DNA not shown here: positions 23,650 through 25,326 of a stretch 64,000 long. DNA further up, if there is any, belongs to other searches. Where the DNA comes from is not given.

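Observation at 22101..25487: ECF sigma factor operon with a Rieske-domain anti-sigma candidate, a small Tat-signal protein and DUF4331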

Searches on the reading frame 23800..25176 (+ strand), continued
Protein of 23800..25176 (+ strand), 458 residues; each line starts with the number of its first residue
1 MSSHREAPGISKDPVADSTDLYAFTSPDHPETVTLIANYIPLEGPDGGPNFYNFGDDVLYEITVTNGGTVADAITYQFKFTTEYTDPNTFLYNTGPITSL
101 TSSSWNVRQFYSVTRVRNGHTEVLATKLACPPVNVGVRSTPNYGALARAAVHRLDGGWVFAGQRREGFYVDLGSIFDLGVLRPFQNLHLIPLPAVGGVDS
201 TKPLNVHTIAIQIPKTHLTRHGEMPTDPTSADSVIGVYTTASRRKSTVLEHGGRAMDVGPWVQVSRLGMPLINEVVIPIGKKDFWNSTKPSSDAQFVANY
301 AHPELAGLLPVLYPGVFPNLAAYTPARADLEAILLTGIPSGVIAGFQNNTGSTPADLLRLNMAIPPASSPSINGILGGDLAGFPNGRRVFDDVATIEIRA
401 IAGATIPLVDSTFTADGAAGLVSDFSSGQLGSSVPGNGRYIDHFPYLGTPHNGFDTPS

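Call 92: search_protein_families(library=pfam, proteins=[L008:4657-4950:+, L009:4680-4964:+, L010:4681-4962:+, L092:82-357:+, L092:4006-4440:+, L095:360-680:+, L092:1909-2316:+, L092:4446-4874:+], max_evalue=0.1)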
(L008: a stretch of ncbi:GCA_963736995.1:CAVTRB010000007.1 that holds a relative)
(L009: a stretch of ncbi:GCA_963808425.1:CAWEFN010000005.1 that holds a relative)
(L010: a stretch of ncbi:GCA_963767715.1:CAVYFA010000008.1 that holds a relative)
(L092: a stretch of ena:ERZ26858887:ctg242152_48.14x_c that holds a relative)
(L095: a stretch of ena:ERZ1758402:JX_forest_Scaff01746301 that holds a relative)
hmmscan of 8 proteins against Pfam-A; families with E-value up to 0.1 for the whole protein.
L008:4657-4950:+ (97 aa): 1 family
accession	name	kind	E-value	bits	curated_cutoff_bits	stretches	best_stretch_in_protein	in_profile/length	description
PF10399.14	UCR_Fe-S_N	-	0.0083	16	24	1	3-26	8-31/41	Ubiquitinol-cytochrome C reductase Fe-S subunit TAT signal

L009:4680-4964:+ (94 aa): 1 family
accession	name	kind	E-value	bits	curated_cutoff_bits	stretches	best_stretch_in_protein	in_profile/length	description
PF10399.14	UCR_Fe-S_N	-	0.025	14.4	24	1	4-24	9-29/41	Ubiquitinol-cytochrome C reductase Fe-S subunit TAT signal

L010:4681-4962:+ (93 aa): 0 families

L092:82-357:+ (91 aa): 1 family
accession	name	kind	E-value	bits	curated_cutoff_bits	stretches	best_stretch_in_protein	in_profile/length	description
PF10399.14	UCR_Fe-S_N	-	0.0061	16.4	24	1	4-26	8-30/41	Ubiquitinol-cytochrome C reductase Fe-S subunit TAT signal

L092:4006-4440:+ (144 aa): 1 family
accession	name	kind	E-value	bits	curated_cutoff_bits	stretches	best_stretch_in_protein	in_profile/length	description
PF10399.14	UCR_Fe-S_N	-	0.0075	16.1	24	1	40-61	10-31/41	Ubiquitinol-cytochrome C reductase Fe-S subunit TAT signal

L095:360-680:+ (106 aa): 3 families
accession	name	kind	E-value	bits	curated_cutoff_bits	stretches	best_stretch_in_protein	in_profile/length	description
PF10518.14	TAT_signal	-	1e-06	28.8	22.7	1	26-44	1-19/21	TAT (twin-arginine translocation) pathway signal sequence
PF10399.14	UCR_Fe-S_N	-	0.00034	20.4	24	1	25-48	7-30/41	Ubiquitinol-cytochrome C reductase Fe-S subunit TAT signal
PF25779.1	Tubulin-bind_CPAP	-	0.017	15.8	22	0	10-40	29-62/66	CPAP, tubulin-binding region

L092:1909-2316:+ (135 aa): 0 families

L092:4446-4874:+ (142 aa): 0 families
